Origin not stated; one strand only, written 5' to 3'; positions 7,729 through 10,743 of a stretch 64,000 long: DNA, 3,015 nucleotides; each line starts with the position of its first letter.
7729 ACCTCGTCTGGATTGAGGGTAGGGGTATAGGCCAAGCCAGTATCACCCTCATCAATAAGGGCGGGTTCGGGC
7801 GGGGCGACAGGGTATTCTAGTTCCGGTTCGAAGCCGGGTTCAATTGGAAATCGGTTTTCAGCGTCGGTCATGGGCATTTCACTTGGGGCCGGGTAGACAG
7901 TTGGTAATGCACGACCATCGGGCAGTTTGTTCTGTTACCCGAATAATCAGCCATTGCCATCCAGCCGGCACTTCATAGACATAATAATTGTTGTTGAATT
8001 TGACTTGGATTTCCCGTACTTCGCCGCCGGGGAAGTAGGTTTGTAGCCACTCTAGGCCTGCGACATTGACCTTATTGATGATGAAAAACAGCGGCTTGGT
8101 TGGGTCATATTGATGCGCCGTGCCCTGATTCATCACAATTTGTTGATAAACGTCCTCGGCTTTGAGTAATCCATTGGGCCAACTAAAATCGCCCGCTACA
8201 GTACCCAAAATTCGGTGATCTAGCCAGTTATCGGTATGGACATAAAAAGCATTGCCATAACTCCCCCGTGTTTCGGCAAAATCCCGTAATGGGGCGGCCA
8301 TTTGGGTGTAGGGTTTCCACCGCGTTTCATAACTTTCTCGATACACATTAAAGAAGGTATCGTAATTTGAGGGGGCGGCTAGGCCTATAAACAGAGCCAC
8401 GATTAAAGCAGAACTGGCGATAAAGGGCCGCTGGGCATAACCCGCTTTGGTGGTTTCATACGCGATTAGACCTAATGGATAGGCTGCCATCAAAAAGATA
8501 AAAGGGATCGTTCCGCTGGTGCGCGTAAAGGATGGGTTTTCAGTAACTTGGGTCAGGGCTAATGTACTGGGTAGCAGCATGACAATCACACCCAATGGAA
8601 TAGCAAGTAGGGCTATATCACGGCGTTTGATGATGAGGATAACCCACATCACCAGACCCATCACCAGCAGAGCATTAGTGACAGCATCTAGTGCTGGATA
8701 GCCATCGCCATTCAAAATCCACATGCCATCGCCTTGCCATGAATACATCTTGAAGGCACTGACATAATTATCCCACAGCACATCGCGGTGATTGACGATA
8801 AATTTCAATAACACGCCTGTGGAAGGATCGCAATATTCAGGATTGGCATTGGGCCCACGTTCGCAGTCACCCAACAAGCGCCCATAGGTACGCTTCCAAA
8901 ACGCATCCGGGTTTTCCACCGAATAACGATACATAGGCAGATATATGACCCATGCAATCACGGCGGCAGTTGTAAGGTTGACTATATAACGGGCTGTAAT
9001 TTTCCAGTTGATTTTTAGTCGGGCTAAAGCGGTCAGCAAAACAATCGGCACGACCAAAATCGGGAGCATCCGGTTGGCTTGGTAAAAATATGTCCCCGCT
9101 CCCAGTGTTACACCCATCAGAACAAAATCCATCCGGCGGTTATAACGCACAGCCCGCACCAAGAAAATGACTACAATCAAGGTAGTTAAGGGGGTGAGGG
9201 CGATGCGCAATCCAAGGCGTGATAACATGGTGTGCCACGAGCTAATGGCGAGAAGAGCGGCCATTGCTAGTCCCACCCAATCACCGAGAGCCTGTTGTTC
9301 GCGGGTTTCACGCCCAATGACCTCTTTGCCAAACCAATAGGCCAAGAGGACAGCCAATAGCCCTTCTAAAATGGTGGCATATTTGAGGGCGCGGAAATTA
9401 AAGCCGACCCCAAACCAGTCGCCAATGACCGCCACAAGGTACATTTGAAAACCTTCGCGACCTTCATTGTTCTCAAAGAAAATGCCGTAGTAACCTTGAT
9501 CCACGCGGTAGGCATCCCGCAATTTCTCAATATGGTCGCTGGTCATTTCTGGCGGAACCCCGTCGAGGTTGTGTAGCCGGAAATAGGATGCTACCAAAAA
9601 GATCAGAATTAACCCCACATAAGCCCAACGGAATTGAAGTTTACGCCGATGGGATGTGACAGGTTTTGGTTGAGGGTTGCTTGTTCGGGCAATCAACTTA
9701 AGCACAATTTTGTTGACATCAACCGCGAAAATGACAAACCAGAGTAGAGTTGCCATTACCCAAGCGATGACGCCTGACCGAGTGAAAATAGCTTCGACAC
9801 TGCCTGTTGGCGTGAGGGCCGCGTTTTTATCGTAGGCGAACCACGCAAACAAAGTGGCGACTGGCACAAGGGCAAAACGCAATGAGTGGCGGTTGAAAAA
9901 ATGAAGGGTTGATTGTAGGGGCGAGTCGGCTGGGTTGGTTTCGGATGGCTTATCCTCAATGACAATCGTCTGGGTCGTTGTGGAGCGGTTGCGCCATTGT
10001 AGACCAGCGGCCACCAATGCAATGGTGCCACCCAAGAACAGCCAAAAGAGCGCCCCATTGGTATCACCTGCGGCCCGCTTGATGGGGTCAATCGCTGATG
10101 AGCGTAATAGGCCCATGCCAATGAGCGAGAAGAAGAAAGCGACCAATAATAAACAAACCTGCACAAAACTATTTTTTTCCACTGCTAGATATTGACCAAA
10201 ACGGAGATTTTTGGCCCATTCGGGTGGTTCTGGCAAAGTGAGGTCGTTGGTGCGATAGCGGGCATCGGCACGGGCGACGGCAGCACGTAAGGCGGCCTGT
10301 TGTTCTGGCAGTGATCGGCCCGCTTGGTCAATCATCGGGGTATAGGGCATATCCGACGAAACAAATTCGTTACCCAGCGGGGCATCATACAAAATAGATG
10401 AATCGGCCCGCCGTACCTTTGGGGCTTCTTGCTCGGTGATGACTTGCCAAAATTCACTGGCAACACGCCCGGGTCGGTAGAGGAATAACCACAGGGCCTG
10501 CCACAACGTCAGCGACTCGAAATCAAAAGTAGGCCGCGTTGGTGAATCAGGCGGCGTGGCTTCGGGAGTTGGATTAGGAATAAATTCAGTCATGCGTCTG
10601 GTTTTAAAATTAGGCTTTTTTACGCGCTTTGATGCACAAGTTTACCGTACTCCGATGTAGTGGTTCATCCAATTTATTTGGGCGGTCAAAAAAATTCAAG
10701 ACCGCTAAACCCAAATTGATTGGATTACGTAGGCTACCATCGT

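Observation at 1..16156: Tightly packed locus with four to five GT-C-type polytopic proteins, one GT4, a methyltransferase and a flippase-like protein: candidate uncharacterised envelope glycosylation system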

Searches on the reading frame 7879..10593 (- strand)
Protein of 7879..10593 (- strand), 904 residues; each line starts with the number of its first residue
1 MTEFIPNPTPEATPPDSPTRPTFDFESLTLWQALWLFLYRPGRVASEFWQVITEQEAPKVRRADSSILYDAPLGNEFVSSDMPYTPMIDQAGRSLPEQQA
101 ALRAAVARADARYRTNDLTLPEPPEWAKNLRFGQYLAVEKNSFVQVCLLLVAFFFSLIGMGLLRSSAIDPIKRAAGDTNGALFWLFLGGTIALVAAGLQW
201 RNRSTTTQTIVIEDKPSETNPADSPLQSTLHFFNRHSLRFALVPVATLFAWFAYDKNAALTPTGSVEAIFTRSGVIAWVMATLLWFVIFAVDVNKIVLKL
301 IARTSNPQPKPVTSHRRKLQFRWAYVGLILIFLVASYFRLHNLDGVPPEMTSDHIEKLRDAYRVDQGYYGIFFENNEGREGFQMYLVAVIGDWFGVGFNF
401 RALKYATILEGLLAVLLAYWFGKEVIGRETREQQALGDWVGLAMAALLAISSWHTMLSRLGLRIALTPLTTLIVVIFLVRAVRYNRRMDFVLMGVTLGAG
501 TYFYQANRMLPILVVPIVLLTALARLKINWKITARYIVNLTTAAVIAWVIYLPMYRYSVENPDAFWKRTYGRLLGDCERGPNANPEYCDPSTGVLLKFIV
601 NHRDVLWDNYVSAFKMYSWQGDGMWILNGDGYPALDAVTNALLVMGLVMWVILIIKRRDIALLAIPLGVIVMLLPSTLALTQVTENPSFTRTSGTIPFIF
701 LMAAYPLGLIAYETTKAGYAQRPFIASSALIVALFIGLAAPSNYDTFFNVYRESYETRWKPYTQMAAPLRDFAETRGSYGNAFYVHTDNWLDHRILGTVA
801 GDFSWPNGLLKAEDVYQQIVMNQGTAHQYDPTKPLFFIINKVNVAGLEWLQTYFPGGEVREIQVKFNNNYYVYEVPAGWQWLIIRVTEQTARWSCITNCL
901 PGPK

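Call 6: search_protein_families(library=pfam, proteins=[window:7879-10593:-], max_evalue=0.01)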
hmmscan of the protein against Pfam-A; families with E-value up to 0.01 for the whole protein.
window:7879-10593:- (904 aa): 0 families

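Call 7: search_protein_families(library=ncbifam, proteins=[window:7879-10593:-], max_evalue=0.01)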
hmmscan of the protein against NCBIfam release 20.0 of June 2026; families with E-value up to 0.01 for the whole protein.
window:7879-10593:- (904 aa): 0 families

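Call 13: search_solved_structures(query=window:7879-10593:-, max_evalue=1)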
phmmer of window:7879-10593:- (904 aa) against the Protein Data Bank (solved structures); distinct sequences matched with E-value up to 1: 0.

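Call 16: find_homologous_proteins(query=window:7879-10593:-, max_evalue=0.00001)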
Query window:7879-10593:- (904 aa): 130 proteins with E <= 0.00001 among 8000 candidates; the best 120 are listed.
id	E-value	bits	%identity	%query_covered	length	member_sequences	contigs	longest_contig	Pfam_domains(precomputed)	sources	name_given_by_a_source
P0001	0.0e+0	2087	100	100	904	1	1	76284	-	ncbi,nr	ncbi:MAG: hypothetical protein HY862_17135 [Chloroflexi bacterium]|nr:hypothetical protein [Chlorofl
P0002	0.0e+0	1738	82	98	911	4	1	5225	-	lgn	-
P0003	0.0e+0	1707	81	98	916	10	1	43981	-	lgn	-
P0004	0.0e+0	1489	71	98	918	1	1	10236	-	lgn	-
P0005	7.6e-263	893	49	98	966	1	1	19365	-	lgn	-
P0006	1.2e-259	882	45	99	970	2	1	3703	-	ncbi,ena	-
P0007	5.0e-254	864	47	99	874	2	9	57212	-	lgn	-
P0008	2.0e-253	862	46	99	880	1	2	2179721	-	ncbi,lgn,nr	ncbi:MAG: hypothetical protein H6673_04275 [Anaerolineales bacterium]|nr:hypothetical protein [Anaer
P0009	1.1e-252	859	46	98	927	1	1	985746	-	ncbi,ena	-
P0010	2.5e-252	858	46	98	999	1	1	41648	-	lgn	-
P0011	7.1e-252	857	47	98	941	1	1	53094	-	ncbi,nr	ncbi:MAG: glycosyltransferase family 39 protein [Chloroflexi bacterium]|nr:glycosyltransferase famil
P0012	1.2e-250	852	45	99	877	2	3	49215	-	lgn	-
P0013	2.5e-250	851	46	98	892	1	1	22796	-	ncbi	-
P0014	2.2e-244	832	46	98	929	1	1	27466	-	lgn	-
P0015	3.1e-244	831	44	99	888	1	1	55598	-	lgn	-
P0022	2.1e-231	789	43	99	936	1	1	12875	PF13231.13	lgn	-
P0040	2.9e-178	613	46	38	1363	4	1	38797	PF07021.19,PF13847.13,PF13489.13,PF13649.13,PF01209.25,PF08241.19,PF08242.19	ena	-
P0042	9.5e-176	605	46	38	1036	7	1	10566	PF13231.13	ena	-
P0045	3.3e-173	596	42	72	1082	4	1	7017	PF13231.13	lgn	-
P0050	4.8e-171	589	51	33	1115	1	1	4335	PF13231.13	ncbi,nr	ncbi:MAG: glycosyltransferase family 39 protein, partial [Chloroflexi bacterium]|nr:glycosyltransfer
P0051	1.2e-170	588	43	35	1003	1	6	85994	PF13231.13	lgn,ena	-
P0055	3.0e-168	580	41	41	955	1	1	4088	PF13231.13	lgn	-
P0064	6.6e-166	572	36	97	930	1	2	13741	PF13231.13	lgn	-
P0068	1.2e-164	568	44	36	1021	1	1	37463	PF13231.13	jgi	jgi:hypothetical protein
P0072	9.8e-164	565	39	80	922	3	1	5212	PF13231.13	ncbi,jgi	-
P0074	6.6e-163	562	48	33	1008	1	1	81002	PF13231.13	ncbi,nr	ncbi:MAG: hypothetical protein JXJ20_02490 [Anaerolineae bacterium]|nr:hypothetical protein [Anaerol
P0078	1.5e-160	554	45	37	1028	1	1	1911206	-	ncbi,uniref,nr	ncbi:hypothetical protein [Aggregatilinea lenta]|uniref:hypothetical protein n=1 Tax=Aggregatilinea 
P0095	7.6e-130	453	41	60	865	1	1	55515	PF13231.13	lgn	-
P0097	2.8e-123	431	39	68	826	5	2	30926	PF13231.13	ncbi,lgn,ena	-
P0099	3.3e-120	421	32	87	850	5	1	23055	PF13231.13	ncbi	-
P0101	5.0e-114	400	37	68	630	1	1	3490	PF13231.13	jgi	jgi:hypothetical protein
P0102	7.7e-114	400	37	67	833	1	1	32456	PF13231.13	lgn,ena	-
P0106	8.2e-110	386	37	72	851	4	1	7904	PF13231.13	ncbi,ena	-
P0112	4.7e-99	351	33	81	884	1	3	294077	PF13231.13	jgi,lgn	jgi:hypothetical protein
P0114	2.2e-94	335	32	82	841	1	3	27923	PF13231.13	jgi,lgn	jgi:hypothetical protein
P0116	1.2e-67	247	32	68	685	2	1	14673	PF13231.13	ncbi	-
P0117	3.8e-63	232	33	62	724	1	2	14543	PF13231.13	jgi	jgi:hypothetical protein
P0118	2.3e-62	229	29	67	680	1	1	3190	PF13231.13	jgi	jgi:hypothetical protein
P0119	2.2e-61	226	32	61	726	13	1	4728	PF13231.13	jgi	jgi:hypothetical protein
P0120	4.5e-61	225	29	73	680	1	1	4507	PF13231.13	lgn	-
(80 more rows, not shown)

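Call 18: find_encoding_contigs(protein=P0001, flank=10000, max_places=2)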
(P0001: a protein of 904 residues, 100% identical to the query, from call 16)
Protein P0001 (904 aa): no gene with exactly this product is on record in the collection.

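Call 20: find_encoding_contigs(protein=P0008, flank=10000, max_places=1)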
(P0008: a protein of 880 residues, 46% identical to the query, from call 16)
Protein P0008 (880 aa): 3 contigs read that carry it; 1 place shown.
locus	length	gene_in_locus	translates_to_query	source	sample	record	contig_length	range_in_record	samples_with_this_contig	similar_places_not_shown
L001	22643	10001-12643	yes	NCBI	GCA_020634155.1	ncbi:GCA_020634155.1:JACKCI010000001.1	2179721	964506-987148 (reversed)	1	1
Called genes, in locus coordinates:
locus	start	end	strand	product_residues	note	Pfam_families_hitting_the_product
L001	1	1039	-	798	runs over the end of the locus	PF00069:Pkinase, PF07714:PK_Tyr_Ser-Thr, PF08239:SH3_3 (faint)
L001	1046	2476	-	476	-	PF00069:Pkinase, PF07714:PK_Tyr_Ser-Thr, PF03109:ABC1 (weak), PF13180:PDZ_2, PF17820:PDZ_6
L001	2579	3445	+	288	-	PF01590:GAF, PF13185:GAF_2, PF13492:GAF_3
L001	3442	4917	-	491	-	PF04151:PPC (weak)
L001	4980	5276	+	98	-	PF01037:AsnC_trans_reg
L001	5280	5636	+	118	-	PF00072:Response_reg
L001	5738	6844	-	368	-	PF02073:Peptidase_M29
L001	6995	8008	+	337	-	PF03706:LPG_synthase_TM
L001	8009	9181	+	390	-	PF13439:Glyco_transf_4, PF13579:Glyco_trans_4_4, PF20706:GT4-conflict (weak), PF00534:Glycos_transf_1, PF13692:Glyco_trans_1_4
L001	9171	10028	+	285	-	PF13489:Methyltransf_23, PF01209:Ubie_methyltran, PF07021:MetW (weak), PF13847:Methyltransf_31, PF08241:Methyltransf_11, PF08242:Methyltransf_12, PF13649:Methyltransf_25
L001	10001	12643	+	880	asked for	-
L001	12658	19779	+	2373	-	PF10060:DUF2298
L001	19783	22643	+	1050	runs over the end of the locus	PF10060:DUF2298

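Call 21: find_encoding_contigs(protein=P0078, flank=10000, max_places=1)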
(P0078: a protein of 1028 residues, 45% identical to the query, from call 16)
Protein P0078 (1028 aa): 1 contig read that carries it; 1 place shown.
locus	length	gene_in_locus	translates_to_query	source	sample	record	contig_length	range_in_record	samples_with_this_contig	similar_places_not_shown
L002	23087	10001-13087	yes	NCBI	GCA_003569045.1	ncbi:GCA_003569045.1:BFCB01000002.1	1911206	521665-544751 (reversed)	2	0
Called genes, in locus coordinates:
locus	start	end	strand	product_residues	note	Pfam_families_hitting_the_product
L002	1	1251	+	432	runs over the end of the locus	PF00483:NTP_transferase, PF12804:NTP_transf_3, PF00132:Hexapep (faint), PF25087:GMPPB_C (weak), PF25084:LbH_EIF2B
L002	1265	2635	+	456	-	PF02878:PGM_PMM_I, PF02879:PGM_PMM_II, PF02880:PGM_PMM_III, PF00408:PGM_PMM_IV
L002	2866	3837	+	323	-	-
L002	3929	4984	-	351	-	PF13672:PP2C_2 (weak)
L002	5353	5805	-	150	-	PF18423:zf_CopZ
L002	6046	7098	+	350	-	PF03706:LPG_synthase_TM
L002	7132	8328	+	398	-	PF13439:Glyco_transf_4, PF13579:Glyco_trans_4_4, PF20706:GT4-conflict (weak), PF00534:Glycos_transf_1, PF13692:Glyco_trans_1_4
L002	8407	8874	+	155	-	PF14376:Haem_bd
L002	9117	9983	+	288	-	PF01209:Ubie_methyltran, PF13489:Methyltransf_23, PF13847:Methyltransf_31, PF08241:Methyltransf_11, PF08242:Methyltransf_12, PF13649:Methyltransf_25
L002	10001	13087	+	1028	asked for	-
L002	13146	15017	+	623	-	PF13231:PMT_2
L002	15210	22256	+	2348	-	PF10060:DUF2298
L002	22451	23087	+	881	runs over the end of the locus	PF10060:DUF2298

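Call 23: find_encoding_contigs(protein=P0040, flank=10000, max_places=1)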
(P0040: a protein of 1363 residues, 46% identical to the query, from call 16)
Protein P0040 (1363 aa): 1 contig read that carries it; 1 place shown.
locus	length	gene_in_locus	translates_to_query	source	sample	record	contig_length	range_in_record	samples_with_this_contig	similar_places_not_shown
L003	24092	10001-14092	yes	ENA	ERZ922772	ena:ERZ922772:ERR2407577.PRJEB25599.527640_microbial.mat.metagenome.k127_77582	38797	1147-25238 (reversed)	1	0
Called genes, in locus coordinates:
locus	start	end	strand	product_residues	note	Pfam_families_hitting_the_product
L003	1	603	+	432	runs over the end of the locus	PF00483:NTP_transferase, PF12804:NTP_transf_3, PF25087:GMPPB_C, PF00132:Hexapep (weak), PF25084:LbH_EIF2B (weak)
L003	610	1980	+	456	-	PF02878:PGM_PMM_I, PF02879:PGM_PMM_II, PF02880:PGM_PMM_III, PF00408:PGM_PMM_IV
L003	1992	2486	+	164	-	PF08547:CIA30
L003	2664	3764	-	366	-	-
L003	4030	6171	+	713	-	-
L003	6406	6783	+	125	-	-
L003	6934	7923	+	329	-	PF03706:LPG_synthase_TM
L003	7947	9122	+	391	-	PF13439:Glyco_transf_4, PF13579:Glyco_trans_4_4, PF20706:GT4-conflict (weak), PF00534:Glycos_transf_1, PF13692:Glyco_trans_1_4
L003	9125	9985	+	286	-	PF14376:Haem_bd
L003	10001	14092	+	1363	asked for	PF01209:Ubie_methyltran, PF07021:MetW (weak), PF08241:Methyltransf_11, PF08242:Methyltransf_12, PF13489:Methyltransf_23, PF13649:Methyltransf_25, PF13847:Methyltransf_31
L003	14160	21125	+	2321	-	PF10060:DUF2298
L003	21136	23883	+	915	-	PF10060:DUF2298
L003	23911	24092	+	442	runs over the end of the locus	?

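Call 24: find_encoding_contigs(protein=P0112, flank=10000, max_places=1)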
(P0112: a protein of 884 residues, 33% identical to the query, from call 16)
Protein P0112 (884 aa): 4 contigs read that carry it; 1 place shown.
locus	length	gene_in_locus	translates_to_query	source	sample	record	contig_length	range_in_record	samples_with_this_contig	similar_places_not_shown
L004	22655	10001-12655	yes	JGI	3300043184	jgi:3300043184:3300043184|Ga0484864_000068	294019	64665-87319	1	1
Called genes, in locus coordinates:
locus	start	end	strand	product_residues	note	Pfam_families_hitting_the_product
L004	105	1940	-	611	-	PF03717:PBP_dimer, PF00905:Transpeptidase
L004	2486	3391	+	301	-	PF01476:LysM (weak), PF23473:LysM3_LYK4_5 (faint), PF01551:Peptidase_M23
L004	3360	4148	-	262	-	PF13489:Methyltransf_23 (weak), PF05148:Methyltransf_8 (faint), PF08241:Methyltransf_11, PF08242:Methyltransf_12, PF13649:Methyltransf_25, PF13847:Methyltransf_31 (weak)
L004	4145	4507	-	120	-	PF00072:Response_reg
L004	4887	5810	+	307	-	PF04227:Indigoidine_A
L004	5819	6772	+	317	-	PF01476:LysM, PF00932:LTD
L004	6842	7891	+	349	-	PF03706:LPG_synthase_TM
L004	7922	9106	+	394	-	PF13439:Glyco_transf_4, PF13579:Glyco_trans_4_4, PF20706:GT4-conflict (weak), PF00534:Glycos_transf_1, PF13692:Glyco_trans_1_4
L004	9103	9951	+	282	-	PF01209:Ubie_methyltran, PF13489:Methyltransf_23, PF07021:MetW (weak), PF13847:Methyltransf_31, PF08241:Methyltransf_11, PF08242:Methyltransf_12, PF13649:Methyltransf_25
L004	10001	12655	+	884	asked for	PF13231:PMT_2 (weak)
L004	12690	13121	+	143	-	PF00034:Cytochrom_C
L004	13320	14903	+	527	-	PF00211:Guanylate_cyc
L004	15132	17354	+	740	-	PF00515:TPR_1 (faint), PF07719:TPR_2 (faint), PF13174:TPR_6 (faint), PF13176:TPR_7 (faint), PF13181:TPR_8 (faint), PF13424:TPR_12 (faint), PF13432:TPR_16 (weak), PF01464:SLT, +3 more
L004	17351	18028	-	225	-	-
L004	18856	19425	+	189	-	PF00156:Pribosyltran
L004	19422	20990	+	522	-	PF00117:GATase, PF07722:Peptidase_C26, PF02540:NAD_synthase (weak), PF00958:GMP_synt_C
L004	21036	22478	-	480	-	PF05697:Trigger_N, PF05698:Trigger_C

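Call 25: find_related_loci(query=A1, collection=genome_contigs, flank=10000)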
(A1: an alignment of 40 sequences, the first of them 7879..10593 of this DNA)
Query A1 (904 aa) in genome_contigs; peptide patterns used: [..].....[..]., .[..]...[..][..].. (x = any residue, [..] = any of these).
362 stretches matched a pattern; 329 encode a relative of the query (tblastn E <= 1e-3); the best 80 are kept; 80 distinct loci.
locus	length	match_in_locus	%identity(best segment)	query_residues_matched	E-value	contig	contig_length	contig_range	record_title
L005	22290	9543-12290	80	1-904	0e+0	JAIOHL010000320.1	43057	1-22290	MAG: Anaerolineae bacterium isolate MAG_03 contig_309569, whole genome shotgun sequence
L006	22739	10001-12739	81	1-904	0e+0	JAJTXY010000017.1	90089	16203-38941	MAG: Anaerolineae bacterium isolate DTUCFX7 17-Genome24, whole genome shotgun sequence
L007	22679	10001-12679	81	16-904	0e+0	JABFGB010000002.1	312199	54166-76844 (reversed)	MAG: Chloroflexota bacterium isolate CFX10 c_000000000002, whole genome shotgun sequence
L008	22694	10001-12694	80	16-904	0e+0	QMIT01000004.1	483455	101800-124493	MAG: Chloroflexota bacterium isolate CFX5 B_scaffold_4, whole genome shotgun sequence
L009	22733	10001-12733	82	1-904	0e+0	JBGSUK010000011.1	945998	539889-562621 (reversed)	MAG: Anaerolineae bacterium isolate JTS-AC430 k141_264801, whole genome shotgun sequence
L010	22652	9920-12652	46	12-904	0e+0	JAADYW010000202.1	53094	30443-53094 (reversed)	MAG: Chloroflexi bacterium isolate TC_152 k99_2319616, whole genome shotgun sequence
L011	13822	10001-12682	44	17-904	0e+0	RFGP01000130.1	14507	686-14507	MAG: Chloroflexi bacterium isolate J027 k99_489829, whole genome shotgun sequence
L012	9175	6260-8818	44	25-899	0e+0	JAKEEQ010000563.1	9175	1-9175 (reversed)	MAG: Chloroflexota bacterium isolate PMV_1.47 PMV_1.47.k101_2275155, whole genome shotgun sequence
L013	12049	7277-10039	42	6-899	0e+0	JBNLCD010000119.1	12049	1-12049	MAG: Anaerolineae bacterium isolate C2.bin.11.strict NODE_119_length_12049_cov_2.019462, whole genome shotgun sequence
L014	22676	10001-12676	43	19-904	0e+0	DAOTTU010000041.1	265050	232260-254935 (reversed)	MAG TPA_asm: Anaerolineae bacterium isolate F14_21 k111_3245227, whole genome shotgun sequence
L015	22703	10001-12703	47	24-880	0e+0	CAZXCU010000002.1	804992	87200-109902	MAG TPA_asm: uncultured Anaerolineae bacterium isolate SRP287051_co1_160 genome assembly, contig: NODE_6_length_804992_c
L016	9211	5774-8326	43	14-880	0e+0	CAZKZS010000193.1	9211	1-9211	MAG TPA_asm: uncultured Anaerolineae bacterium isolate binchicken_co130_103 genome assembly, contig: NODE_5356_length_92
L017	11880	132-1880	47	318-899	8e-161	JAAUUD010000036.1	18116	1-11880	MAG: Anaerolineae bacterium isolate SM2_1_5 NODE_847_length_18116_cov_2.177053, whole genome shotgun sequence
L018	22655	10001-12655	46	16-903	0e+0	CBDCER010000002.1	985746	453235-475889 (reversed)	MAG: Aggregatilineales bacterium isolate 40d8095f-e3e6-4e4c-932d-ac8bc0a239c2 genome assembly, contig: contig_2, whole g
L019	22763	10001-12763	35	1-878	1e-154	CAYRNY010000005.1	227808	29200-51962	MAG TPA_asm: uncultured Anaerolineaceae bacterium isolate SRP141376_co2_369 genome assembly, contig: NODE_69_length_2278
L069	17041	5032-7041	37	216-886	3e-111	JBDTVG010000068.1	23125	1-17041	MAG: Chloroflexota bacterium isolate cluster3_bin.62 NODE_7364_length_23125_cov_7.651192, whole genome shotgun sequence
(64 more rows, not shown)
